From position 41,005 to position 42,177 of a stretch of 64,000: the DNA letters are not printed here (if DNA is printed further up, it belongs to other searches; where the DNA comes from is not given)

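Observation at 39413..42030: CBASS-like operon with two paralogous SMODS nucleotidyltransferases flanking a 4-TM effector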

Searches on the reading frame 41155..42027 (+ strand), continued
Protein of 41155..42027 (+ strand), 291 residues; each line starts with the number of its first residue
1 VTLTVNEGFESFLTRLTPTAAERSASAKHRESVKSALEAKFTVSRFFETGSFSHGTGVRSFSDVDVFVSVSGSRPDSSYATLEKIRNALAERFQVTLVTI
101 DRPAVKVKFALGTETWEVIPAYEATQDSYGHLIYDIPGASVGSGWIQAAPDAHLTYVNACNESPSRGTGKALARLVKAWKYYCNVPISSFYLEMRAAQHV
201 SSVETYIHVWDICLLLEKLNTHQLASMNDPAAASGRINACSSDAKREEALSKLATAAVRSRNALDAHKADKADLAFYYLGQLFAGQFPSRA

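Call 35: search_solved_structures(query=window:41155-42027:+, max_evalue=0.001, show_alignments=1)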
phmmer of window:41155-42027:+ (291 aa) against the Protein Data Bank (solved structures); distinct sequences matched with E-value up to 0.001: 4.
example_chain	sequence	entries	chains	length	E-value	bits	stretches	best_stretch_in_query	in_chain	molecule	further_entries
6p82_A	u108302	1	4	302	8.2e-12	48.5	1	3-181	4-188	Nucleotidyltransferase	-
6p8u_A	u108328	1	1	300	1e-11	48.2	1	3-181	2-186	Nucleotidyltransferase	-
6p8j_C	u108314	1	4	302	2.1e-10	44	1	3-181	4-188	Nucleotidyltransferase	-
6p80_A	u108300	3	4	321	6.5e-06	29.2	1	40-180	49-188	E. coli MS115-1 NucC | E. coli MS115-1 CdnC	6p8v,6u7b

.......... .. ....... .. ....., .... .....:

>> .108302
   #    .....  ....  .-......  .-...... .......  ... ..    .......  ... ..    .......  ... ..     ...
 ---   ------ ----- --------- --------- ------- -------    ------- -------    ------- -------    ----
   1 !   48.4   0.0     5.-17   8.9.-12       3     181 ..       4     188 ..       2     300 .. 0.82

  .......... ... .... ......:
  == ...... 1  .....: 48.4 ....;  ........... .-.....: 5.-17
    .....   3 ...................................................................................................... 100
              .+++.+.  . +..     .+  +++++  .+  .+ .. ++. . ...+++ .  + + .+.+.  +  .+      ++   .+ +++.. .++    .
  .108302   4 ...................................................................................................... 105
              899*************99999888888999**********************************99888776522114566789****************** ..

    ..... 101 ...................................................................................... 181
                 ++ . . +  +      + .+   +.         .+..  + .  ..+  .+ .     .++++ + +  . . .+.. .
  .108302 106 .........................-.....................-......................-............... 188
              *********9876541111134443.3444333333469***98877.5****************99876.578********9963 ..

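Call 36: search_solved_structures(query=L081:3599-4456:+, max_evalue=1e-20, show_alignments=1)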
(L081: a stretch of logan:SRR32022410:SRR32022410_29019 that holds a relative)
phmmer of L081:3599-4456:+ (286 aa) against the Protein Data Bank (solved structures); distinct sequences matched with E-value up to 1e-20: 3.
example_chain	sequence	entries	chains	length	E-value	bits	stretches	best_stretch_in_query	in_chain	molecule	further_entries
6p82_A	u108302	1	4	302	1e-31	113.2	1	2-283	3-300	Nucleotidyltransferase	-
6p8u_A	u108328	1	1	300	1.8e-31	112.4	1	4-283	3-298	Nucleotidyltransferase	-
6p8j_C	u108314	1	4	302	2.6e-30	108.6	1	2-283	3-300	Nucleotidyltransferase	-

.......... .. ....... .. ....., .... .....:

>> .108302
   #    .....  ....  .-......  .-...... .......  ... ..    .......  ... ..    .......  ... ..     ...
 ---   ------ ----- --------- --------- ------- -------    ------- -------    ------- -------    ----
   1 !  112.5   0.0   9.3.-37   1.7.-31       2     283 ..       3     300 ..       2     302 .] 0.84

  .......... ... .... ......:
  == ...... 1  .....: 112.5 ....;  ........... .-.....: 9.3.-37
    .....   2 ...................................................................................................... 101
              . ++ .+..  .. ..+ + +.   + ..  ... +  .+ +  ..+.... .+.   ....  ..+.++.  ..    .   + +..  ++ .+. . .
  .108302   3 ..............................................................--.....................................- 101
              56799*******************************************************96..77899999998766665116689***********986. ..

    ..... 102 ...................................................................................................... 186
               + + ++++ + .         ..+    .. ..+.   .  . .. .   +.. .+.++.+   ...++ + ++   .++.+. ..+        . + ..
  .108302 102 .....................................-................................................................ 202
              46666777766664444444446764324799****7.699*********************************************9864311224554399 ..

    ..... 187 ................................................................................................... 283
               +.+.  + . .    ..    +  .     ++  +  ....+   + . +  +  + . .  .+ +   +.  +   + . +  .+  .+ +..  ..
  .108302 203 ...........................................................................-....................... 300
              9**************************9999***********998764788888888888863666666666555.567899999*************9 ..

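Call 38: find_related_loci(query=A2, collection=metagenome_contigs, flank=4000)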
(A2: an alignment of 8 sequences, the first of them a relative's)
Query A2 (292 aa) in metagenome_contigs; peptide patterns used: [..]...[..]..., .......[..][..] (x = any residue, [..] = any of these).
204 stretches matched a pattern; 21 encode a relative of the query (tblastn E <= 1e-3); 21 distinct loci.
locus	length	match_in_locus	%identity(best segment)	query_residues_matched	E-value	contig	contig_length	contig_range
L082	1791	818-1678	49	1-287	6e-98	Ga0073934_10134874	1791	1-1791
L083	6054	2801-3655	49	9-290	3e-88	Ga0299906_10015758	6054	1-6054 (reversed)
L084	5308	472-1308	50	9-287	6e-85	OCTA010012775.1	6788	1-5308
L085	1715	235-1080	47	12-292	4e-85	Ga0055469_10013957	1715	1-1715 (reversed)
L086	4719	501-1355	49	5-288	1e-80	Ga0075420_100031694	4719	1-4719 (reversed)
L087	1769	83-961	46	1-290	4e-83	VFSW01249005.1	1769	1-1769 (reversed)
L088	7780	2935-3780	46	8-291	9e-79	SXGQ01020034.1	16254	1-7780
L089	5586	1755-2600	46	8-291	9e-79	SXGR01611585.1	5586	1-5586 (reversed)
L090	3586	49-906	45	9-290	3e-78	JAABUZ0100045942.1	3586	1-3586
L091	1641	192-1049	48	8-290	1e-81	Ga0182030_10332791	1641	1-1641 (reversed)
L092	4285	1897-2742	50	7-288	2e-77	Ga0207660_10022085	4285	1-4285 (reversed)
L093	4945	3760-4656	43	7-290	4e-77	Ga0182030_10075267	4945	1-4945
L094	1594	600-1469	47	3-292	2e-76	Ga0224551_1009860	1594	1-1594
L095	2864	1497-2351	41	2-287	6e-71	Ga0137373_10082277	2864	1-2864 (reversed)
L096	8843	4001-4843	46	8-288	3e-68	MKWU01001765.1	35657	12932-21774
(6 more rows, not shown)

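Call 44: search_protein_families(library=pfam, proteins=[L009:5486-5998:+], max_evalue=0.01)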
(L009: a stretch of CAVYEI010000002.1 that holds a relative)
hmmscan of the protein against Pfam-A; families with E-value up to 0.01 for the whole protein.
L009:5486-5998:+ (171 aa): 1 family
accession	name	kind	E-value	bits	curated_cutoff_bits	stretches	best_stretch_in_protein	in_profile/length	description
PF14476.11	Chloroplast_duf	-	0.0031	17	25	1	14-110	12-109/320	Petal formation-expressed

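Call 45: search_protein_families(library=padloc, proteins=[L009:5486-5998:+, L005:5487-6005:+, L046:5451-5990:+], max_evalue=0.01)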
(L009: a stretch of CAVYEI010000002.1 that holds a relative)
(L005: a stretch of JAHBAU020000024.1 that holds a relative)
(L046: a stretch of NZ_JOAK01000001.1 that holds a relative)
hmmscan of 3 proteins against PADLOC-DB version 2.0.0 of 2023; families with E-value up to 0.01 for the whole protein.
L009:5486-5998:+ (171 aa): 7 families
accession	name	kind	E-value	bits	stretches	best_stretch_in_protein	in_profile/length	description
PDLC00710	Effector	-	3.5e-64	213.8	1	3-166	9-172/176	2TM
PDLC00712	Effector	-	3.6e-44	148.8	1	3-166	7-169/171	2TM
PDLC00677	Effector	-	1.3e-21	75.5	1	5-165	7-167/170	2TM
PDLC00706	Effector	-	2e-14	51.7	1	1-168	1-168/172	2TM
PDLC03811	RTasSLATT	-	1.3e-13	49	1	3-157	4-156/158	DRT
PDLC03841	LeoBC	-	0.00033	17.9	1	6-138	425-563/601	-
PDLC00696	Effector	-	0.00098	16.8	1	27-157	36-165/189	2TM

L005:5487-6005:+ (173 aa): 5 families
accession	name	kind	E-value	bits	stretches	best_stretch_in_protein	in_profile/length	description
PDLC00710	Effector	-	2.3e-50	168.8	1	6-169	9-172/176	2TM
PDLC00712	Effector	-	1.9e-32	110.7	1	5-168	6-168/171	2TM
PDLC00677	Effector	-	1e-15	56.3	1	5-158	4-156/170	2TM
PDLC03811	RTasSLATT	-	3.5e-12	44.4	1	6-160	4-156/158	DRT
PDLC00706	Effector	-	1.3e-10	39.3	1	6-168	3-165/172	2TM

L046:5451-5990:+ (180 aa): 6 families
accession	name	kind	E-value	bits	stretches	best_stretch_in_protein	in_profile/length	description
PDLC00710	Effector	-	1.2e-73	244.6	1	7-176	5-174/176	2TM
PDLC00712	Effector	-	1.6e-37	127.2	1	12-174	8-169/171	2TM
PDLC00677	Effector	-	1.2e-15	56.1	1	15-163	9-156/170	2TM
PDLC00706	Effector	-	1.6e-13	48.7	1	11-176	3-168/172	2TM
PDLC03811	RTasSLATT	-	5.8e-10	37.2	1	12-165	5-156/158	DRT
PDLC00696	Effector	-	0.0017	16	1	58-163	57-163/189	2TM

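Call 58: find_homologous_proteins(query=P0121, max_evalue=1e-20)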
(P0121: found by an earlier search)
Query P0121 (286 aa): 2104 proteins with E <= 1e-20 among 2978 candidates; the best 120 are listed.
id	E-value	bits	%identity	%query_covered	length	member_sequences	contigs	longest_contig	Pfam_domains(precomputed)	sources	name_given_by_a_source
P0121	2.4e-186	635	100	100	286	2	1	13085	PF18144.8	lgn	-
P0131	1.9e-130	452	71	100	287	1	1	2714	PF18144.8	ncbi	-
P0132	4.3e-127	441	70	100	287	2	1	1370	PF18144.8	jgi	jgi:hypothetical protein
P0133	1.2e-126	439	71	100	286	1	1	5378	PF18144.8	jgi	jgi:hypothetical protein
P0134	6.4e-126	437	70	100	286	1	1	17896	PF18144.8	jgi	jgi:hypothetical protein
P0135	1.0e-124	433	69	100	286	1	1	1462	PF18144.8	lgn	-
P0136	1.0e-124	433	70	100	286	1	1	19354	PF18144.8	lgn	-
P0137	3.1e-124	431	67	100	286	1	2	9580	PF18144.8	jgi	jgi:hypothetical protein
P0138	5.5e-124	431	68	100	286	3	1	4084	PF18144.8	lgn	-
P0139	2.1e-123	429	69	100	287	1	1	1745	PF18144.8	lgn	-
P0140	5.3e-123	427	67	100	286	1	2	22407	PF18144.8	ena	-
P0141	5.8e-123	427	68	100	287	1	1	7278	PF18144.8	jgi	jgi:hypothetical protein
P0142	1.6e-122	426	68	100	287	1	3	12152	PF18144.8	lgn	-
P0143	1.1e-121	423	67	100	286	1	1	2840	PF18144.8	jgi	jgi:hypothetical protein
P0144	3.8e-121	421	66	100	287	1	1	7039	PF18144.8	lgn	-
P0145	1.7e-120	419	66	100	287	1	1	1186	PF18144.8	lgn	-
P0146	2.4e-120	419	66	100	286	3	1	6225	PF18144.8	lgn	-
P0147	6.4e-120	417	68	100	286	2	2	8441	PF18144.8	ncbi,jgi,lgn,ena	-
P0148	1.3e-119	416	66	96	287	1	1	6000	PF18144.8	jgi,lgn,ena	-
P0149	6.5e-119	414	65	100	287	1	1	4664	PF18144.8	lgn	-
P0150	3.2e-118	412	64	100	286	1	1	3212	PF18144.8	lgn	-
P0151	4.2e-118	411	66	100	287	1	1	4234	PF18144.8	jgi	jgi:hypothetical protein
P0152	6.1e-118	411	65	100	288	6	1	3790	PF18144.8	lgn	-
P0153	8.4e-118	410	65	100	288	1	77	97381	PF18144.8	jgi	jgi:predicted nucleotidyltransferase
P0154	1.1e-117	410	66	100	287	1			PF18144.8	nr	nr:CBASS oligonucleotide cyclase [Mycolicibacterium malmesburyense] CRL76802.1 hypothetical protein 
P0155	1.6e-117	409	65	100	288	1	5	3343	PF18144.8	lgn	-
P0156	3.1e-117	408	62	100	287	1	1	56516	PF18144.8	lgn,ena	-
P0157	5.1e-117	408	66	98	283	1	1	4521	PF18144.8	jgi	jgi:Second Messenger Oligonucleotide or Dinucleotide Synthetase domain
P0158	5.5e-117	408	63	100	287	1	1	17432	PF18144.8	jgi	jgi:hypothetical protein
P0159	1.6e-115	403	63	100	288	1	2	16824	PF18144.8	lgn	-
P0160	2.7e-115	402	63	100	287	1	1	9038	PF18144.8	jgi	jgi:Second Messenger Oligonucleotide or Dinucleotide Synthetase domain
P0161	9.9e-115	400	63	100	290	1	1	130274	PF18144.8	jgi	jgi:hypothetical protein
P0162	1.1e-114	400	63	100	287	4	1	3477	PF18144.8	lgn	-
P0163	2.3e-114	399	64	100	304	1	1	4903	PF18144.8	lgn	-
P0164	5.4e-114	398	63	100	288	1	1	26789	PF18144.8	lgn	-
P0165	5.5e-114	398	64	100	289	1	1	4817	PF18144.8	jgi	jgi:hypothetical protein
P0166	9.3e-114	397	65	100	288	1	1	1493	PF18144.8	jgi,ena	-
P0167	1.8e-113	396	62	100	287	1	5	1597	PF18144.8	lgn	-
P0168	2.4e-113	396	63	100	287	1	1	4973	PF18144.8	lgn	-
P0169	6.0e-113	394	65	100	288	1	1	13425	PF18144.8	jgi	jgi:hypothetical protein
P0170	6.8e-113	394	64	100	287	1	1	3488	PF18144.8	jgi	jgi:Second Messenger Oligonucleotide or Dinucleotide Synthetase domain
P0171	7.2e-113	394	63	100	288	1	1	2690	PF18144.8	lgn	-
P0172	1.3e-112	393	63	100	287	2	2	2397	PF18144.8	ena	-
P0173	1.5e-112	393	63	100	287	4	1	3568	PF18144.8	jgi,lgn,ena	-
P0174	5.3e-112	391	62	100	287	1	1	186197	PF18144.8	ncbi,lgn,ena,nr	ncbi:MAG TPA: CBASS oligonucleotide cyclase [Anaerolineales bacterium]|nr:CBASS oligonucleotide cycl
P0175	1.2e-111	390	63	100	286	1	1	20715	PF18144.8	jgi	jgi:Second Messenger Oligonucleotide or Dinucleotide Synthetase domain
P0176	1.4e-111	390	61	100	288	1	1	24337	PF18144.8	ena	-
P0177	2.1e-111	389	62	100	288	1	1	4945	PF18144.8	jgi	-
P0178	3.3e-111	389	61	100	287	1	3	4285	PF18144.8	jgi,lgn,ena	-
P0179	1.5e-110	387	61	100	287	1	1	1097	PF18144.8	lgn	-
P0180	1.5e-110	386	61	100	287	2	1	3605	PF18144.8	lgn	-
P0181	2.0e-110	386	63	100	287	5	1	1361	PF18144.8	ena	-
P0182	3.5e-110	385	61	100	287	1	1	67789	PF18144.8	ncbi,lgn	-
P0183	5.8e-110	385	63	100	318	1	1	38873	PF18144.8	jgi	jgi:hypothetical protein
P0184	1.3e-109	383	62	100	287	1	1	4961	PF18144.8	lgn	-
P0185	1.4e-109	383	61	100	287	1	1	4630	PF18144.8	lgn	-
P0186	1.5e-109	383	61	100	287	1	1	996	PF18144.8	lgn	-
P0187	1.7e-109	383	62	100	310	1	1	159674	PF18144.8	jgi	jgi:hypothetical protein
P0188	2.3e-109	383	61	100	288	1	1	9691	PF18144.8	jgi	jgi:hypothetical protein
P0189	2.5e-109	382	60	100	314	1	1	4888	PF18144.8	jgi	jgi:SMODS domain-containing protein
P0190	2.9e-109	382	63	96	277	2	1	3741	PF18144.8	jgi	jgi:hypothetical protein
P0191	7.2e-109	381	60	100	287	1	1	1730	PF18144.8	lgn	-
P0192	7.6e-109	381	62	100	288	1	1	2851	PF18144.8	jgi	jgi:hypothetical protein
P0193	8.6e-109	381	61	100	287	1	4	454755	PF18144.8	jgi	-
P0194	1.1e-108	380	61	100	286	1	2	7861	PF18144.8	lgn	-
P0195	1.2e-108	380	60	100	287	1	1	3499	PF18144.8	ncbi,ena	-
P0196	1.2e-108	380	60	100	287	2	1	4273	PF18144.8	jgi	-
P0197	1.3e-108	380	61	100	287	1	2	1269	PF18144.8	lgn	-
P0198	1.6e-108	380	62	100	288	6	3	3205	PF18144.8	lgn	-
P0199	2.5e-108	379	61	100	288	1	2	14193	PF18144.8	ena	-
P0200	2.8e-108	379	60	100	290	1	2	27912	PF18144.8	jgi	jgi:hypothetical protein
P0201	3.4e-108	379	60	100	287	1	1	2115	PF18144.8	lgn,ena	-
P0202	4.4e-108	378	60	100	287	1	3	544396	PF18144.8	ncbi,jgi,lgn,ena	ncbi:MAG: CBASS oligonucleotide cyclase [Candidatus Margulisiibacteriota bacterium]|jgi:hypothetical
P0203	4.4e-108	378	60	100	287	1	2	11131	PF18144.8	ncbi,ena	-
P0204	5.1e-108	378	61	100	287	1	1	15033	PF18144.8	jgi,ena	-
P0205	5.7e-108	378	61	100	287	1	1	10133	PF18144.8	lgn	-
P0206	6.0e-108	378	60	100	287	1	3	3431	PF18144.8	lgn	-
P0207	6.0e-108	378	59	100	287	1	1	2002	PF18144.8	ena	-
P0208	6.8e-108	378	61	100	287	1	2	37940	PF18144.8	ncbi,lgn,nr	ncbi:MAG: hypothetical protein KF876_06240 [Nitrospira sp.]|nr:hypothetical protein [Nitrospira sp.]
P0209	9.1e-108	377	59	100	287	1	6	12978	PF18144.8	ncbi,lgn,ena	-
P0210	1.0e-107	377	61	100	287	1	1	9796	PF18144.8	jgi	jgi:hypothetical protein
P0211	1.1e-107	377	60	98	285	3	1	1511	PF18144.8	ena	-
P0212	1.2e-107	377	59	100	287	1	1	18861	PF18144.8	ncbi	ncbi:MAG: CBASS oligonucleotide cyclase [Nitrospirota bacterium]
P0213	1.7e-107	377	58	100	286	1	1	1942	PF18144.8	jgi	jgi:hypothetical protein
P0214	2.1e-107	376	60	100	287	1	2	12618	PF18144.8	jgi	jgi:hypothetical protein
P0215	2.2e-107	376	59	100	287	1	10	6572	PF18144.8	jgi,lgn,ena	-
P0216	2.4e-107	376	59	100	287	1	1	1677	PF18144.8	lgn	-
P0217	2.6e-107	376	61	100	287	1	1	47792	PF18144.8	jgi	jgi:hypothetical protein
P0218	3.3e-107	376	60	100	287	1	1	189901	PF18144.8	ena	-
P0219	3.9e-107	375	67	90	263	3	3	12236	PF18144.8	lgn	-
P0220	4.1e-107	375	60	100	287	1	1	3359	PF18144.8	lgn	-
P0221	4.5e-107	375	61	100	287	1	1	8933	PF18144.8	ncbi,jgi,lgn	jgi:hypothetical protein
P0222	4.6e-107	375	59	100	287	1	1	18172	PF18144.8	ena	-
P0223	4.6e-107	375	61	100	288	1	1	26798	PF18144.8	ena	-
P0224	4.8e-107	375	59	100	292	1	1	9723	PF18144.8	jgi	-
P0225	5.7e-107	375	60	100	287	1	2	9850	PF18144.8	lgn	-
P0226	8.1e-107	374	62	100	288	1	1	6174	PF18144.8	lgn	-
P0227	8.4e-107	374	60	100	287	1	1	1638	PF18144.8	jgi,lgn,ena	-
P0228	8.9e-107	374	60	100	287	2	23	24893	PF18144.8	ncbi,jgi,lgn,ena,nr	ncbi:MAG: nucleotidyltransferase [Candidatus Moranbacteria bacterium CG08_land_8_20_14_0_20_34_16]|n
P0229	1.0e-106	374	59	100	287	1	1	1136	PF18144.8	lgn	-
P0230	1.0e-106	374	59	100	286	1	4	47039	PF18144.8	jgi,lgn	jgi:hypothetical protein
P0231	1.1e-106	374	61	100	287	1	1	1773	PF18144.8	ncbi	-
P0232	1.2e-106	374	60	100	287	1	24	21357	PF18144.8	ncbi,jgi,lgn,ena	-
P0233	1.4e-106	373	59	100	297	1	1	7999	PF18144.8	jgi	jgi:hypothetical protein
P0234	1.8e-106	373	62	100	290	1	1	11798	PF18144.8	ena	-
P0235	1.9e-106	373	59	100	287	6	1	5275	PF18144.8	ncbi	-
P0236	1.9e-106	373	59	100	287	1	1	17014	PF18144.8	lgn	-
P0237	2.0e-106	373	61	100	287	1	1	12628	PF18144.8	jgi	jgi:hypothetical protein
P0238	2.7e-106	373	59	100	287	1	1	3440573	PF18144.8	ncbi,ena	-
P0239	3.3e-106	372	61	100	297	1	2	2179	PF18144.8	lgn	-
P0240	3.6e-106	372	60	100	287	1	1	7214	PF18144.8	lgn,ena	-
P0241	3.7e-106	372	60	100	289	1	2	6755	PF18144.8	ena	-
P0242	3.8e-106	372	59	100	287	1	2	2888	PF18144.8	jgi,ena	-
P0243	3.9e-106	372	59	100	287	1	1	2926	PF18144.8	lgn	-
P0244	5.2e-106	372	58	100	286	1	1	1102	PF18144.8,PF01909.30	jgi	-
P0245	5.3e-106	372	60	100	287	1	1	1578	PF18144.8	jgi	jgi:hypothetical protein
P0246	6.2e-106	371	60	100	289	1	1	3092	PF18144.8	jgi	jgi:hypothetical protein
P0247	6.3e-106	371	61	100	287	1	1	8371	PF18144.8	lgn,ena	-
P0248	7.4e-106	371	59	100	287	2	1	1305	PF18144.8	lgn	-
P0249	1.5e-105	370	59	100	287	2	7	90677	PF18144.8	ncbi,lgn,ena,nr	ncbi:MAG: CBASS oligonucleotide cyclase [Actinomycetota bacterium]|nr:CBASS oligonucleotide cyclase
